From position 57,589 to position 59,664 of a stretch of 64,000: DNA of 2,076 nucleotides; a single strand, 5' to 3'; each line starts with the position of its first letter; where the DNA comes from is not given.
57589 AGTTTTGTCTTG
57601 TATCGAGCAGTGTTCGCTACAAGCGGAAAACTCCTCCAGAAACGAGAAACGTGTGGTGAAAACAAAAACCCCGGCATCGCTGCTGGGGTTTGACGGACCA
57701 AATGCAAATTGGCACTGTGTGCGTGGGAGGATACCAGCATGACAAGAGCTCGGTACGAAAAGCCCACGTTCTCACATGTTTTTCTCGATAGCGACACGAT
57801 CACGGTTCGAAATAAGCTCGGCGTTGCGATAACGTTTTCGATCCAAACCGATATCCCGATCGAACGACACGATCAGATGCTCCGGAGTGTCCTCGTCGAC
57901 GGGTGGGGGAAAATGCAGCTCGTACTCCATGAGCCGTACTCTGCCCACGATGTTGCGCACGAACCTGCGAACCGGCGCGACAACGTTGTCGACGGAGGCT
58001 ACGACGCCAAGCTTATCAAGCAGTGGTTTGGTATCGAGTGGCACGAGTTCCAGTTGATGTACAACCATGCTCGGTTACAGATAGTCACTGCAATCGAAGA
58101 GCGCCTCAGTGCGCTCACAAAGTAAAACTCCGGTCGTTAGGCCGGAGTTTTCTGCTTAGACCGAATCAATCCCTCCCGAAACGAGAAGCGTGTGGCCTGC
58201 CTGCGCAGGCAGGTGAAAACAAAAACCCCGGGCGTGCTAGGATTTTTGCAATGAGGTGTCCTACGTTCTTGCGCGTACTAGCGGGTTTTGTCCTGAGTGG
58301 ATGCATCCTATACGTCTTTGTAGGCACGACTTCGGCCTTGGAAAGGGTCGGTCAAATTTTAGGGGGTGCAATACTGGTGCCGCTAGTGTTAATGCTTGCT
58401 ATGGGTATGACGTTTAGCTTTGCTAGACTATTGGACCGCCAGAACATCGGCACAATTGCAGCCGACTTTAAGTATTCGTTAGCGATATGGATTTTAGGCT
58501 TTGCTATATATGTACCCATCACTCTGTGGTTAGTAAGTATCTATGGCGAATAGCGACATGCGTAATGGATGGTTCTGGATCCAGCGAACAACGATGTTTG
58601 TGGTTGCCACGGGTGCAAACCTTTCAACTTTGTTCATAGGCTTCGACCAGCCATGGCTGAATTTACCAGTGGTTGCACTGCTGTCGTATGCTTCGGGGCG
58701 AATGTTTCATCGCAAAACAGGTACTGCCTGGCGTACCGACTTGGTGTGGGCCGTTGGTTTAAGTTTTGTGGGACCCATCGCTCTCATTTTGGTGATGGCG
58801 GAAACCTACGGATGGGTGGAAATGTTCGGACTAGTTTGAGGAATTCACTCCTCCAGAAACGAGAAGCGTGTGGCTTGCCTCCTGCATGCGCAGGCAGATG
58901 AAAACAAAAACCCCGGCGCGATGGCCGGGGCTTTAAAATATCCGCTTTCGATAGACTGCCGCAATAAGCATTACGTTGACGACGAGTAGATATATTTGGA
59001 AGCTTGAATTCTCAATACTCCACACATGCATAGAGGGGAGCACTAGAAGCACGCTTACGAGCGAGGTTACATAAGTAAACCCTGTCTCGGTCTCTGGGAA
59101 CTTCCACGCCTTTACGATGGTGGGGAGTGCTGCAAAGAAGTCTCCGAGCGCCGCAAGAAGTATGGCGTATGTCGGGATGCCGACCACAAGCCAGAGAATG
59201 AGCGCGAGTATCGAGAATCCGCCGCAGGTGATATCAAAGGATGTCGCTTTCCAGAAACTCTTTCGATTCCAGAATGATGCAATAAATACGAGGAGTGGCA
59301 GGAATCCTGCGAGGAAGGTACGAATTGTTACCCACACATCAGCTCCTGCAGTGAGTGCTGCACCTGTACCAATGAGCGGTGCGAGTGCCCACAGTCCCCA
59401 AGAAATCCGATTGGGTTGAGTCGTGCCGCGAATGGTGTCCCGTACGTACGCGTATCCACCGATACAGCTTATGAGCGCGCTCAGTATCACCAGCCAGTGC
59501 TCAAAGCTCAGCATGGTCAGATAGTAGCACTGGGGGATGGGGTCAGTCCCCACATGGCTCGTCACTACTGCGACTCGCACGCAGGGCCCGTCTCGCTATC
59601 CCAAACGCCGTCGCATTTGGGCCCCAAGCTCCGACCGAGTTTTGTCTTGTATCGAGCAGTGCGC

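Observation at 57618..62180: Family of six short repeat modules that punctuate the post-tuf island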

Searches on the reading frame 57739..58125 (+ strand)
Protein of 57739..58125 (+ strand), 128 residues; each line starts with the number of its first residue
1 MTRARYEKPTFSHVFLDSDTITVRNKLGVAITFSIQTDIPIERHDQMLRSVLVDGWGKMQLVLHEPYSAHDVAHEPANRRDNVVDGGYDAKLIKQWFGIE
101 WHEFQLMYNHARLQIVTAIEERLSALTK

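Call 8: search_protein_families(library=pfam, proteins=[window:57739-58125:+], max_evalue=0.01)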
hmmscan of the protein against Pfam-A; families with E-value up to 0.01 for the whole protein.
window:57739-58125:+ (128 aa): 0 families

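Call 9: search_protein_families(library=padloc, proteins=[window:57739-58125:+], max_evalue=0.01)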
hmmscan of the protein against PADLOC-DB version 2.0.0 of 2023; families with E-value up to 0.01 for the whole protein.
window:57739-58125:+ (128 aa): 0 families

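Call 66: search_protein_families(library=padloc, proteins=[L030:1164-2114:+, L030:2479-3354:+, L030:4019-4579:+, L030:4898-5440:+, L030:5549-5827:+], max_evalue=0.001)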
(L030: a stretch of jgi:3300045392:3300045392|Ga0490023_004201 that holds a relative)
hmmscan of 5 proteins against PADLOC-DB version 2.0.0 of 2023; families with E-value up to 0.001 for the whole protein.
L030:1164-2114:+ (316 aa): 0 families

L030:2479-3354:+ (291 aa): 0 families

L030:4019-4579:+ (186 aa): 0 families

L030:4898-5440:+ (180 aa): 0 families

L030:5549-5827:+ (92 aa): 0 families

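Call 79: search_protein_families(library=ncbifam, proteins=[window:57739-58125:+], max_evalue=0.001)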
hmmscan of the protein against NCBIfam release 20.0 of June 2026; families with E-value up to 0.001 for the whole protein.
window:57739-58125:+ (128 aa): 0 families

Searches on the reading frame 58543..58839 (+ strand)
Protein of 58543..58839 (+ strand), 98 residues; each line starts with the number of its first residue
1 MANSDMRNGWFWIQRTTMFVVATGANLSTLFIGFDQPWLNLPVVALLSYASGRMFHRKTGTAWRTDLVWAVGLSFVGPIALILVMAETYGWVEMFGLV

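Call 8: search_protein_families(library=pfam, proteins=[window:58543-58839:+], max_evalue=0.01)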
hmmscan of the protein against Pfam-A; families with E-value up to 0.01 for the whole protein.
window:58543-58839:+ (98 aa): 0 families

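Call 9: search_protein_families(library=padloc, proteins=[window:58543-58839:+], max_evalue=0.01)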
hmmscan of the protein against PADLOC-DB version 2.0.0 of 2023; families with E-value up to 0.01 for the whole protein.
window:58543-58839:+ (98 aa): 0 families

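Call 22: find_encoding_contigs(protein=window:58543-58839:+, flank=10000, max_places=8)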
Protein window:58543-58839:+ (98 aa): 5 contigs read that carry it; 5 places shown.
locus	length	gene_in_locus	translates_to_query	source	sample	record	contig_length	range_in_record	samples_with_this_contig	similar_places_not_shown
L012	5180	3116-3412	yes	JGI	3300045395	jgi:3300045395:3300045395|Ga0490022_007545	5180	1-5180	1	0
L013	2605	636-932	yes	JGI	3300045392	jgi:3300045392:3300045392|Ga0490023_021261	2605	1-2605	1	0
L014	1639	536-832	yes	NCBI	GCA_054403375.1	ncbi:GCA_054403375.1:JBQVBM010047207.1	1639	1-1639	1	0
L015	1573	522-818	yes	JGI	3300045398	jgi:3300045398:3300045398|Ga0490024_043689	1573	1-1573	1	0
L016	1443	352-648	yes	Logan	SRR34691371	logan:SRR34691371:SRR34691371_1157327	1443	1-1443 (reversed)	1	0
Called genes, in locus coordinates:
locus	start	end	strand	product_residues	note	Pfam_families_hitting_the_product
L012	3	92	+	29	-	?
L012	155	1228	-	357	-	PF00078:RVT_1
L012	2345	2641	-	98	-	-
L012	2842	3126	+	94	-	-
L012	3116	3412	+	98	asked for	-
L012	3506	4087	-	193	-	-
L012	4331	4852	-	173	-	-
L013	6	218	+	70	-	-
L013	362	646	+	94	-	-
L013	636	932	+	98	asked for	-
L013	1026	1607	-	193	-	-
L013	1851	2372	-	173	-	-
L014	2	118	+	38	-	?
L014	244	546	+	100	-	-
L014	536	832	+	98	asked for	-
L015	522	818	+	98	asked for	-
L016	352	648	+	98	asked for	-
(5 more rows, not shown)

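Call 66: search_protein_families(library=padloc, proteins=[L030:1164-2114:+, L030:2479-3354:+, L030:4019-4579:+, L030:4898-5440:+, L030:5549-5827:+], max_evalue=0.001)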
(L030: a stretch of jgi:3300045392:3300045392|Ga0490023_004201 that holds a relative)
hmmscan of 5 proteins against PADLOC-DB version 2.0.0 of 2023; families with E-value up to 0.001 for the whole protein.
L030:1164-2114:+ (316 aa): 0 families

L030:2479-3354:+ (291 aa): 0 families

L030:4019-4579:+ (186 aa): 0 families

L030:4898-5440:+ (180 aa): 0 families

L030:5549-5827:+ (92 aa): 0 families

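Call 79: search_protein_families(library=ncbifam, proteins=[window:58543-58839:+], max_evalue=0.001)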
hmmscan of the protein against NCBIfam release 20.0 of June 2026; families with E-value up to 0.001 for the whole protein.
window:58543-58839:+ (98 aa): 0 families

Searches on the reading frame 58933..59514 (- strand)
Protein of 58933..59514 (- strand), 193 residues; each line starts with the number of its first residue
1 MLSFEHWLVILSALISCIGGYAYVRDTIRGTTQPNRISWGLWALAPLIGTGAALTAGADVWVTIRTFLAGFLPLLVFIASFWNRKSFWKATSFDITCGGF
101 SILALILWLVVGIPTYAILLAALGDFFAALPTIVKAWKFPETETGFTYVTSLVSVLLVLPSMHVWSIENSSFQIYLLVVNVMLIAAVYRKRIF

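Call 8: search_protein_families(library=pfam, proteins=[window:58933-59514:-], max_evalue=0.01)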
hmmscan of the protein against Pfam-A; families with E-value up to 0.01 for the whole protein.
window:58933-59514:- (193 aa): 0 families

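Call 9: search_protein_families(library=padloc, proteins=[window:58933-59514:-], max_evalue=0.01)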
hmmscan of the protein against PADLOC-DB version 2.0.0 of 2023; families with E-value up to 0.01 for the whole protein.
window:58933-59514:- (193 aa): 0 families

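Call 21: find_encoding_contigs(protein=window:58933-59514:-, flank=10000, max_places=8)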
Protein window:58933-59514:- (193 aa): 5 contigs read that carry it; 5 places shown.
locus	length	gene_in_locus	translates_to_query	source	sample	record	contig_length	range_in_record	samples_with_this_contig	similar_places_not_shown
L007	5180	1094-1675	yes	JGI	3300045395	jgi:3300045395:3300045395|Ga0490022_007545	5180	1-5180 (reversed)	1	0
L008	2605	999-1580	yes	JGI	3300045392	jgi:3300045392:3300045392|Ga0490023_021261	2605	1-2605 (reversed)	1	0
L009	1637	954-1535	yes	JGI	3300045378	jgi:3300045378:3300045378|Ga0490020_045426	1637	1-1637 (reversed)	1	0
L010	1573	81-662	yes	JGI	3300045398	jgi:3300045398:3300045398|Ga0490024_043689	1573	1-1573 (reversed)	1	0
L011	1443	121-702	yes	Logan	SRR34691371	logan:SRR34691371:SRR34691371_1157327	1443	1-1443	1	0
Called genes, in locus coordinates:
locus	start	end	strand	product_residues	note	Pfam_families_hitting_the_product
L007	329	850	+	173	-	-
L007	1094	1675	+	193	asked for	-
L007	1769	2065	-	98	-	-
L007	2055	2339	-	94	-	-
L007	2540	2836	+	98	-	-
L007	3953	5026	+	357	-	PF00078:RVT_1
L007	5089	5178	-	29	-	?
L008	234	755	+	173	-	-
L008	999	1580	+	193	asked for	-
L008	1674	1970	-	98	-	-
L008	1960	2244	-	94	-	-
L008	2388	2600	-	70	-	-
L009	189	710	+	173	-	-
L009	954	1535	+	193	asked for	-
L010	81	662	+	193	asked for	-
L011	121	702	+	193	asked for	-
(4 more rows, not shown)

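Call 66: search_protein_families(library=padloc, proteins=[L030:1164-2114:+, L030:2479-3354:+, L030:4019-4579:+, L030:4898-5440:+, L030:5549-5827:+], max_evalue=0.001)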
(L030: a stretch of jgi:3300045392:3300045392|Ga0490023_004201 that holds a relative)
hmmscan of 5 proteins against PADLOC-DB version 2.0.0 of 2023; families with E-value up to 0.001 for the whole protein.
L030:1164-2114:+ (316 aa): 0 families

L030:2479-3354:+ (291 aa): 0 families

L030:4019-4579:+ (186 aa): 0 families

L030:4898-5440:+ (180 aa): 0 families

L030:5549-5827:+ (92 aa): 0 families

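Call 79: search_protein_families(library=ncbifam, proteins=[window:58933-59514:-], max_evalue=0.001)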
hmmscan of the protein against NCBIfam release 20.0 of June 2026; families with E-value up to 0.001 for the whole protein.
window:58933-59514:- (193 aa): 0 families
